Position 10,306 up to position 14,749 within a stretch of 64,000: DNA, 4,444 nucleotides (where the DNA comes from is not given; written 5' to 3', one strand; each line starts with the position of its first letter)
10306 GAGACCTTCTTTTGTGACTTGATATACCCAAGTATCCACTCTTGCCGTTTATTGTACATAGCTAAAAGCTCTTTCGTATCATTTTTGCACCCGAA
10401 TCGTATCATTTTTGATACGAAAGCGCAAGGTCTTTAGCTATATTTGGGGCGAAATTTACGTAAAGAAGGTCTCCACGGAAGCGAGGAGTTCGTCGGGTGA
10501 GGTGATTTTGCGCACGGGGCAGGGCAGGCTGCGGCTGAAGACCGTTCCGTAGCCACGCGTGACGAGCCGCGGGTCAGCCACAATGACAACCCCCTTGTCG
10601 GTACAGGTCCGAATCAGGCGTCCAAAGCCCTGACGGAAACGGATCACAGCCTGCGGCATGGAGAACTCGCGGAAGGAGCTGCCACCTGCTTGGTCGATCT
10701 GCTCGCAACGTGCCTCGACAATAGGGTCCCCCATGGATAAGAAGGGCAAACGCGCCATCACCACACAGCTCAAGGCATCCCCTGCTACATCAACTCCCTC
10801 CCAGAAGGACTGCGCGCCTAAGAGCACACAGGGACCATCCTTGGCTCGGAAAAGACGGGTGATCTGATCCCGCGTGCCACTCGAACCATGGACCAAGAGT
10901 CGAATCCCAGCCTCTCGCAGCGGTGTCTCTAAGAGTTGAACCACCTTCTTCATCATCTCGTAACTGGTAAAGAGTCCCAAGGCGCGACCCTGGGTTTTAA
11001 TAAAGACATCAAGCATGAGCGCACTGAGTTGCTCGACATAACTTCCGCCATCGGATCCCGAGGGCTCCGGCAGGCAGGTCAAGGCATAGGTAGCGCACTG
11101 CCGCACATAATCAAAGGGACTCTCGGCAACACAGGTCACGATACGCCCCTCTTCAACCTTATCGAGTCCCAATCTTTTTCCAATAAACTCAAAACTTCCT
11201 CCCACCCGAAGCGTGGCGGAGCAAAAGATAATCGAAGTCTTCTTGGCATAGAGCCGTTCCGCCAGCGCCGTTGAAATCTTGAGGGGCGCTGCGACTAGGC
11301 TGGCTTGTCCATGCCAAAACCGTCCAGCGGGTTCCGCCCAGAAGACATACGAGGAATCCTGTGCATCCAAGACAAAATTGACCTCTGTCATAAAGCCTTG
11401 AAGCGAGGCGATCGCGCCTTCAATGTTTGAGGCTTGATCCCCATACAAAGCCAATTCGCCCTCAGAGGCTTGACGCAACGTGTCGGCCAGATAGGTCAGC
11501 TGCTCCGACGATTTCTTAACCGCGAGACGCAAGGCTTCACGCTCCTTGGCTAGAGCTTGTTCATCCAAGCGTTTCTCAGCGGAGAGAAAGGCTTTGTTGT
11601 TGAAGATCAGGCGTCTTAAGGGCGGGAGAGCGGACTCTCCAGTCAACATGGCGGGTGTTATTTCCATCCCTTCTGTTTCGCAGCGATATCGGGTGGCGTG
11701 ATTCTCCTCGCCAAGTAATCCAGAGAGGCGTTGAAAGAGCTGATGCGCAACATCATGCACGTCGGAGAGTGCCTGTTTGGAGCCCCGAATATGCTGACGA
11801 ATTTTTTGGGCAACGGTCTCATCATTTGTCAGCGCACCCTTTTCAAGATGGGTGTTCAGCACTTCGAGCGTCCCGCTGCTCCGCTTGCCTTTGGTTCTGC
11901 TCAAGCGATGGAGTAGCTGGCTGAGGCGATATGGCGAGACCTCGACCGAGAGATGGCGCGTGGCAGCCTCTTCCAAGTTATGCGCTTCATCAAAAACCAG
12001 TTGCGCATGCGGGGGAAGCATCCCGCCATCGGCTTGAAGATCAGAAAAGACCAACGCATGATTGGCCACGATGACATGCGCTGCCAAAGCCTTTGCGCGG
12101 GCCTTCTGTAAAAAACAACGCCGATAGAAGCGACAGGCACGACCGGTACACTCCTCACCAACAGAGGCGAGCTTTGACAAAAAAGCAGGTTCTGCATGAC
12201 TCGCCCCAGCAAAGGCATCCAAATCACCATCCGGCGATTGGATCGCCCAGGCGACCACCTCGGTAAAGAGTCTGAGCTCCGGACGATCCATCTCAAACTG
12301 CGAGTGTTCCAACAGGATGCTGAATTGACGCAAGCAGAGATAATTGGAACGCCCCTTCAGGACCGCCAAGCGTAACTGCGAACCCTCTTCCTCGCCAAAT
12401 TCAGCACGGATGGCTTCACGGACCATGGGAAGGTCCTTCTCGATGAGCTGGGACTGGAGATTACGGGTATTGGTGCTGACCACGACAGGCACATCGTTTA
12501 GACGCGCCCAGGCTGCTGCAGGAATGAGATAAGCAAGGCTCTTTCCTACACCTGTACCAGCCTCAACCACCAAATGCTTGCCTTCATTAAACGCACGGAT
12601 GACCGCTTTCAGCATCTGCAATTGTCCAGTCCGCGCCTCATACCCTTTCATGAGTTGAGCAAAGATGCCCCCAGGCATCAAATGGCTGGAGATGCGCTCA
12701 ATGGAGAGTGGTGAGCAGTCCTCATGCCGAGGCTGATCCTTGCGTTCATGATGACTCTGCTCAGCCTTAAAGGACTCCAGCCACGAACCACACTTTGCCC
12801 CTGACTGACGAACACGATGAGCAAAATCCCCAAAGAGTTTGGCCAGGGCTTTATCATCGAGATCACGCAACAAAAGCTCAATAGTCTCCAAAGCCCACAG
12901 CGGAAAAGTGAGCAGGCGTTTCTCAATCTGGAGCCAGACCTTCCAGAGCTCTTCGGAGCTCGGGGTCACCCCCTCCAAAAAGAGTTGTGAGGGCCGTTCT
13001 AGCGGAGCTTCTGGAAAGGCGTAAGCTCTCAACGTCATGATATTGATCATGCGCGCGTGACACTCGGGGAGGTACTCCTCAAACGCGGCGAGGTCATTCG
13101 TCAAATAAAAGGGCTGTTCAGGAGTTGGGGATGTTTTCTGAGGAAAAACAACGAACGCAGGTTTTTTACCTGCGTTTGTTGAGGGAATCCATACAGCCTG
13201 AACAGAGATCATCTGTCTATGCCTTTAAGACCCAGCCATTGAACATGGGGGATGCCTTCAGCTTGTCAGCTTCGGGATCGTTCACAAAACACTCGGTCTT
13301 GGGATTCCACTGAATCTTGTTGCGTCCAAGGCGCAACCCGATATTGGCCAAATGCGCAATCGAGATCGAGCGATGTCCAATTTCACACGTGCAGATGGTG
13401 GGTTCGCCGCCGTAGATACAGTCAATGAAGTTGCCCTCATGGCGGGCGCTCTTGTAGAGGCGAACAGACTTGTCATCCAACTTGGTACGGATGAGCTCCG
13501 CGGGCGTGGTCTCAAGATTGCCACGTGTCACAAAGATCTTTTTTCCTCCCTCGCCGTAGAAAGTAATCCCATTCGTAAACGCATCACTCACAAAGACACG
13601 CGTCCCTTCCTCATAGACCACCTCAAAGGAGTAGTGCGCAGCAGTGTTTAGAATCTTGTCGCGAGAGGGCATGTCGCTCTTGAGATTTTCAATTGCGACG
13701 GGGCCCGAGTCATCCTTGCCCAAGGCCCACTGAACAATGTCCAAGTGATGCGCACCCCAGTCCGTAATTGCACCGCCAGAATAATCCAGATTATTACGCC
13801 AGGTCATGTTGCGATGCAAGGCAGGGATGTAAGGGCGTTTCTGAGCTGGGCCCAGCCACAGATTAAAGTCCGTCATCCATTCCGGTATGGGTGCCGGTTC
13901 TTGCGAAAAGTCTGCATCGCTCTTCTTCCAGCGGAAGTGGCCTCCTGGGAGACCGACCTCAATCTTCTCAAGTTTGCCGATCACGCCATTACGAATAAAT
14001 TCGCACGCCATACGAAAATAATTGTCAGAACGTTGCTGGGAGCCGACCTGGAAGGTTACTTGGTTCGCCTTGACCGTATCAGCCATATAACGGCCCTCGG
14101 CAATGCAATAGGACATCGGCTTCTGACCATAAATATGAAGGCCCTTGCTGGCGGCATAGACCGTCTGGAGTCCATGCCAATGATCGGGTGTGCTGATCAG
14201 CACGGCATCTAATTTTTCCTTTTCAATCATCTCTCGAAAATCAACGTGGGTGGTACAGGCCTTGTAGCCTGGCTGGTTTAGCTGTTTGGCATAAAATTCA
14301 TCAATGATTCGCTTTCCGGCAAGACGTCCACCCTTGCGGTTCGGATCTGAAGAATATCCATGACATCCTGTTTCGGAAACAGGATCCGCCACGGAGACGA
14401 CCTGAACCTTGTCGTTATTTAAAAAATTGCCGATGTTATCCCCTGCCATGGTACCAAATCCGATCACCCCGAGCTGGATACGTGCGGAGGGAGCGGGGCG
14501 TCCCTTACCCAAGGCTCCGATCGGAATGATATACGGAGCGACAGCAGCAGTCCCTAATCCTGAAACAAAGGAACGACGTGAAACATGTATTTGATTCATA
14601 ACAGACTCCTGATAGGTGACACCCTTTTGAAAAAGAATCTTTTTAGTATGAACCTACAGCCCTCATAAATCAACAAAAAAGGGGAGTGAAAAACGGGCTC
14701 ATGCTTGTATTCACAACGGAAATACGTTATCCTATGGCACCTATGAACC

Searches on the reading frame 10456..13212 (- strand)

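Call 34: search_protein_families(library=pfam, proteins=[window:10456-13212:-], max_evalue=0.0001)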
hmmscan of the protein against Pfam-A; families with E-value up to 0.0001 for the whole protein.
window:10456-13212:- (918 aa): 2 families
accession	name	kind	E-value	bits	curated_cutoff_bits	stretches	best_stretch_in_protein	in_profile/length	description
PF13307.12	Helicase_C_2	-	3e-43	148.2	25.3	1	735-897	3-168/170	Helicase C-terminal domain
PF00270.35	DEAD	-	3.9e-11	43.4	26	1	203-259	6-64/167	DEAD/DEAH box helicase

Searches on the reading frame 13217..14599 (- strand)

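Call 34: search_protein_families(library=pfam, proteins=[window:13217-14599:-], max_evalue=0.0001)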
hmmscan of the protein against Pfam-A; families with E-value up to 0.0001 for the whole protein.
window:13217-14599:- (460 aa): 4 families
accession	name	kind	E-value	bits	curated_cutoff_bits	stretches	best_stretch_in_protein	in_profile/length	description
PF19051.5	GFO_IDH_MocA_C2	-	7.6e-27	94.9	23.3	1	201-456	11-252/254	Oxidoreductase family, C-terminal alpha/beta domain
PF01408.29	GFO_IDH_MocA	-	1.8e-10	42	24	1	42-186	2-119/120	Oxidoreductase family, NAD-binding Rossmann fold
PF22725.1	GFO_IDH_MocA_C3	-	3.5e-06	27.5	27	0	263-295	31-63/124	GFO/IDH/MocA C-terminal domain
PF02894.22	GFO_IDH_MocA_C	-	2.6e-05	24.6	22.9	0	265-305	30-70/218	Oxidoreductase family, C-terminal alpha/beta domain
